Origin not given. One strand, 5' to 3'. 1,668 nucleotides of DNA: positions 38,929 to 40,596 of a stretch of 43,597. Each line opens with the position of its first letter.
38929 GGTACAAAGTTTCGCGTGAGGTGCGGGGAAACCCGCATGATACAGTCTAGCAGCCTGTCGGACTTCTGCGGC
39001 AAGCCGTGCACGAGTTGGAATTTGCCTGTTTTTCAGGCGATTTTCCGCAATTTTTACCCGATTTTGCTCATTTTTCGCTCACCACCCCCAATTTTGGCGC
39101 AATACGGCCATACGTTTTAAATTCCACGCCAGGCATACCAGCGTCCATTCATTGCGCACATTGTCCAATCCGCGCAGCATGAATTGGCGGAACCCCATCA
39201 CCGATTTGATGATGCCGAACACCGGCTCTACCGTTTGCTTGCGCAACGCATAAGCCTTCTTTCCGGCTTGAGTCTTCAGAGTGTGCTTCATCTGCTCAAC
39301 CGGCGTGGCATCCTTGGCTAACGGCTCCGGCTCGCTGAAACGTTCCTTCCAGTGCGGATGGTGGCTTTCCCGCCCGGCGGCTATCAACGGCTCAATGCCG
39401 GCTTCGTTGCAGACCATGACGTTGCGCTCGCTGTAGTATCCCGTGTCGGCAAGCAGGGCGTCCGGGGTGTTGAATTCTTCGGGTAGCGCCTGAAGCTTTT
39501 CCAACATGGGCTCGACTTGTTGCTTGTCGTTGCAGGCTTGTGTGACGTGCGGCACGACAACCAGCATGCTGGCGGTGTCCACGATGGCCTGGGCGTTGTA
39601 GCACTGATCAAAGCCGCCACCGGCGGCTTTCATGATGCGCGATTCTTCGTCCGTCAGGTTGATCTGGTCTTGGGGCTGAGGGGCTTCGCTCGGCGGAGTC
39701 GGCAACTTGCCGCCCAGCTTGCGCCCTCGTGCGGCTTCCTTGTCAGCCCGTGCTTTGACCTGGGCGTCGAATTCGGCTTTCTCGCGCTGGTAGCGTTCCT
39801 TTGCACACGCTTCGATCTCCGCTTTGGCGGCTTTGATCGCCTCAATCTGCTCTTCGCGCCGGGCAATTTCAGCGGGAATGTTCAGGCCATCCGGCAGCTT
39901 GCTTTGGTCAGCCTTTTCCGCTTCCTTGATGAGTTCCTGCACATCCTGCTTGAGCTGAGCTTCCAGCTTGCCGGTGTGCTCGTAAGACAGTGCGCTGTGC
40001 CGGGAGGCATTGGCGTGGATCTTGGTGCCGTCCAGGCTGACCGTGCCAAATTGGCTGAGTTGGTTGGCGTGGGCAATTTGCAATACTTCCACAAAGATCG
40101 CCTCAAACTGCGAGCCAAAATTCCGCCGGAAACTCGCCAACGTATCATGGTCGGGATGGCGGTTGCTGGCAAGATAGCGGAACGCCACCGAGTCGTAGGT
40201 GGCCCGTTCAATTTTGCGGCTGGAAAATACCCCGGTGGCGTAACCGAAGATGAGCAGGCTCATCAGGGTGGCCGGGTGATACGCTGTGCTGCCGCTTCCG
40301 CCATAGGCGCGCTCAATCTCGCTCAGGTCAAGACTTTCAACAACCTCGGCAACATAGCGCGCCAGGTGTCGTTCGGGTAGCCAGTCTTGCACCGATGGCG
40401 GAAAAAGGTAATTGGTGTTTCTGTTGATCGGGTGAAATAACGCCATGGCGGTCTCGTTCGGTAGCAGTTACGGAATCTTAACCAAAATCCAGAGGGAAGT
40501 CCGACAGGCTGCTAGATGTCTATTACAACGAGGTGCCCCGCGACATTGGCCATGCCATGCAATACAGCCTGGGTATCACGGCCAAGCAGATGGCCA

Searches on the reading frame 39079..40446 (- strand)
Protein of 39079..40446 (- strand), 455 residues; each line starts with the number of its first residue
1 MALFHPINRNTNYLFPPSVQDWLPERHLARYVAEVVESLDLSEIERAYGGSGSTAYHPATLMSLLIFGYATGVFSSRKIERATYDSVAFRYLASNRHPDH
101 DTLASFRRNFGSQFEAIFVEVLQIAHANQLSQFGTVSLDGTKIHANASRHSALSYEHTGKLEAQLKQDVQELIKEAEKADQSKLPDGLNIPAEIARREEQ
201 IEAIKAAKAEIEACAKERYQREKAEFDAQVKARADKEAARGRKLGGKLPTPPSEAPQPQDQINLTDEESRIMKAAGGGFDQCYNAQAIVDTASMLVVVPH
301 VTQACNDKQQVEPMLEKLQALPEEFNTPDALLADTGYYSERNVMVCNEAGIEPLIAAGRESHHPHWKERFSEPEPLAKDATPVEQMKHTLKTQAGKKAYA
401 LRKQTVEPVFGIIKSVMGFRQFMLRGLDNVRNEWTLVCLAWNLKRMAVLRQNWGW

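Call 47: search_protein_families(library=pfam, proteins=[L015:10822-11091:+], max_evalue=10)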
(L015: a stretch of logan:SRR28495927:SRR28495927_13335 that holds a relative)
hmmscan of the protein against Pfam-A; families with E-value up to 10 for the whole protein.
L015:10822-11091:+ (89 aa): 1 family
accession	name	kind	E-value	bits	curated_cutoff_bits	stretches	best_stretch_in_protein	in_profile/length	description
PF10387.14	DUF2442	-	1.1e-17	64.4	23.9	1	13-79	2-70/72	Protein of unknown function (DUF2442)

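Call 57: search_protein_families(library=pfam, proteins=[window:39079-40446:-], max_evalue=0.0001)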
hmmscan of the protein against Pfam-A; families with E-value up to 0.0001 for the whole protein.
window:39079-40446:- (455 aa): 3 families
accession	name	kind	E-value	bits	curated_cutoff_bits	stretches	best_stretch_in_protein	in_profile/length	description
PF01609.27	DDE_Tnp_1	-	2e-17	64.1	23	1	273-443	26-200/200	Transposase DDE domain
PF13751.12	DDE_Tnp_1_6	-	1.3e-16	61.5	25.1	1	383-447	61-125/125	Transposase DDE domain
PF05598.16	DUF772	-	1.1e-14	54.6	23.1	1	52-121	1-74/74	Transposase domain (DUF772)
